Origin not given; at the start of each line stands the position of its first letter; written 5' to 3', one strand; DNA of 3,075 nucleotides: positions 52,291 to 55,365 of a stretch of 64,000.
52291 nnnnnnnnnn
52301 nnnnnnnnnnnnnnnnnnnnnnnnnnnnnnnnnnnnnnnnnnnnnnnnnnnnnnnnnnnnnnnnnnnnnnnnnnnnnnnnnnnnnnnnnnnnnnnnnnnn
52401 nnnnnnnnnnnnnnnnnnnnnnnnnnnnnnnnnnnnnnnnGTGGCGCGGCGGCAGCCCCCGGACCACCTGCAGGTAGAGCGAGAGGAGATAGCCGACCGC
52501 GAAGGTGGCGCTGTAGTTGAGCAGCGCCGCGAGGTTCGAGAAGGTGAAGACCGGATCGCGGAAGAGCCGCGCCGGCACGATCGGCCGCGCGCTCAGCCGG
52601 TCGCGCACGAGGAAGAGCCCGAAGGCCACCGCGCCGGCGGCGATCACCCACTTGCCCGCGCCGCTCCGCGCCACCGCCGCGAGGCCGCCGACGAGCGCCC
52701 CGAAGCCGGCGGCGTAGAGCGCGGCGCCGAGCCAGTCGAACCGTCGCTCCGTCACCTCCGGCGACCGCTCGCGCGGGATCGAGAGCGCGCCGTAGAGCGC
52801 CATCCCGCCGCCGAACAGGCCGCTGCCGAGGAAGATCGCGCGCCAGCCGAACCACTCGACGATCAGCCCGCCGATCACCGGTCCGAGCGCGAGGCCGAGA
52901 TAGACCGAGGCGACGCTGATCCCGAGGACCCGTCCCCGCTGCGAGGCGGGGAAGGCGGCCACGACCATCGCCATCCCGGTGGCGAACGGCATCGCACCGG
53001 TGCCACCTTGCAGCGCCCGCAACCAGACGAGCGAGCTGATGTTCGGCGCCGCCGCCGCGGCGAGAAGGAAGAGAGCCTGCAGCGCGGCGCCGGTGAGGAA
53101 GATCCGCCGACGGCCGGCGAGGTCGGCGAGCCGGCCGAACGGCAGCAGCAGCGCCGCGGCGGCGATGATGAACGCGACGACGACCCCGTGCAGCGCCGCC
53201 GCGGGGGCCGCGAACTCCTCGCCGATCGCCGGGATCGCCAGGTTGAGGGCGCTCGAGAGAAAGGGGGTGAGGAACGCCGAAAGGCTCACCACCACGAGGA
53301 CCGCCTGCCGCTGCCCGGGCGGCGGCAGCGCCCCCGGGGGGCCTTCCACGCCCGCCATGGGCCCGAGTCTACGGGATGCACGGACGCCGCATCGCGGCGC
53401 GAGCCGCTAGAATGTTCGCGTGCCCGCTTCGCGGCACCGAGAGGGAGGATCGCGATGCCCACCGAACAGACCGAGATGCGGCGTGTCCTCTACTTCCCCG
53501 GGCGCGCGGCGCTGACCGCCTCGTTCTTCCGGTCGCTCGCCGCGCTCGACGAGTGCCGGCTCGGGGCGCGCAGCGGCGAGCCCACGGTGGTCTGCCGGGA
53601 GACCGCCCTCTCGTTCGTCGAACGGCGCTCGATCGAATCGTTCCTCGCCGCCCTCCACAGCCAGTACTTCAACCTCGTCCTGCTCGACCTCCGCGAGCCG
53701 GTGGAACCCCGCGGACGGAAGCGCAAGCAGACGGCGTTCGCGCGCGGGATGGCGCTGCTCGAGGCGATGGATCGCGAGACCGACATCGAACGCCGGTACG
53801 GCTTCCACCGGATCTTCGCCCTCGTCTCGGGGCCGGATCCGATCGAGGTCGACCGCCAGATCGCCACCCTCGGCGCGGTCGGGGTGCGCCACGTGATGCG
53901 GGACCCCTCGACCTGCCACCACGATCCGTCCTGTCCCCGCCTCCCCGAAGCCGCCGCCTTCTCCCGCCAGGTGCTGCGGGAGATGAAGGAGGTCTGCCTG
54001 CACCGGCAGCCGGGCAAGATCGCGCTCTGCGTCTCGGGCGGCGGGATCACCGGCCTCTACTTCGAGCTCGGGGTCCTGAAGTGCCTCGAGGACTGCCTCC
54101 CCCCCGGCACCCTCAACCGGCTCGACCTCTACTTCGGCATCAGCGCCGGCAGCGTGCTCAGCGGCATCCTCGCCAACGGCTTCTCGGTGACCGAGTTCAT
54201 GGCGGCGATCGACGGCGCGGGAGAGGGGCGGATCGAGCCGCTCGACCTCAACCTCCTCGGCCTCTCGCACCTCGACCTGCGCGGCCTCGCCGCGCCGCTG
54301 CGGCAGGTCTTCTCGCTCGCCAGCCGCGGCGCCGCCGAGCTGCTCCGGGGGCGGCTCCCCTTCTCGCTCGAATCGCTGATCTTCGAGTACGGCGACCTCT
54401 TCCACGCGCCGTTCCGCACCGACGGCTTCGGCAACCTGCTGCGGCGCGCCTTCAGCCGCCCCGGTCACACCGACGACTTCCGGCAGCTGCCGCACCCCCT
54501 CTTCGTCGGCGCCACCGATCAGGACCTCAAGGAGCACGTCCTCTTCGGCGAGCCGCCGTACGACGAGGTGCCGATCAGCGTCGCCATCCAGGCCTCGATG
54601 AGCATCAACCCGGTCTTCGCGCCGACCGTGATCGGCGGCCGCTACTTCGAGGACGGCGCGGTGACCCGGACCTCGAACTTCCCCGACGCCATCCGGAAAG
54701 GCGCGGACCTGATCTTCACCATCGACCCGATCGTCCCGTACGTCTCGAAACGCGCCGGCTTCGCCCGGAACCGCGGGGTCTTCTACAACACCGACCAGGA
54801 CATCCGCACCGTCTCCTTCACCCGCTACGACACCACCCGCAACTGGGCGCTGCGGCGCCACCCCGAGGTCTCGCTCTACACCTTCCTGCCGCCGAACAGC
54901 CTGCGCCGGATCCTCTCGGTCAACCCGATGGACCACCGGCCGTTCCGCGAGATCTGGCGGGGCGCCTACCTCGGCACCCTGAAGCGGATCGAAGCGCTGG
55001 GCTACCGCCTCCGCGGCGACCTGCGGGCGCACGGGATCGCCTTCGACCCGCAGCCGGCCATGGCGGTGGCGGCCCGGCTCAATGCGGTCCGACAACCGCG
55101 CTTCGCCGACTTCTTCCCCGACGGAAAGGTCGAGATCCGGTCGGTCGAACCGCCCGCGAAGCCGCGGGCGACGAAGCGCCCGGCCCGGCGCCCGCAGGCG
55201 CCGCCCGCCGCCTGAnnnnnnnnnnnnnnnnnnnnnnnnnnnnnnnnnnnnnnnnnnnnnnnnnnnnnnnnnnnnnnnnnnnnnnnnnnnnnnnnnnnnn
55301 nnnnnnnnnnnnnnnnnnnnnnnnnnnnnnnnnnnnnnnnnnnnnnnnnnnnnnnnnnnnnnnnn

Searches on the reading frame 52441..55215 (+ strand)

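Call 81: search_protein_families(library=pfam, proteins=[window:52441-55215:+], max_evalue=0.00001)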
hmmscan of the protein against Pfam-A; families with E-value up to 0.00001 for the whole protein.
window:52441-55215:+ (924 aa): 1 family
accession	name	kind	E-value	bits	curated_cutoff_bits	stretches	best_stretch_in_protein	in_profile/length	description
PF01734.28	Patatin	-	6.8e-17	62.7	27.7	1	529-750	1-190/191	Patatin-like phospholipase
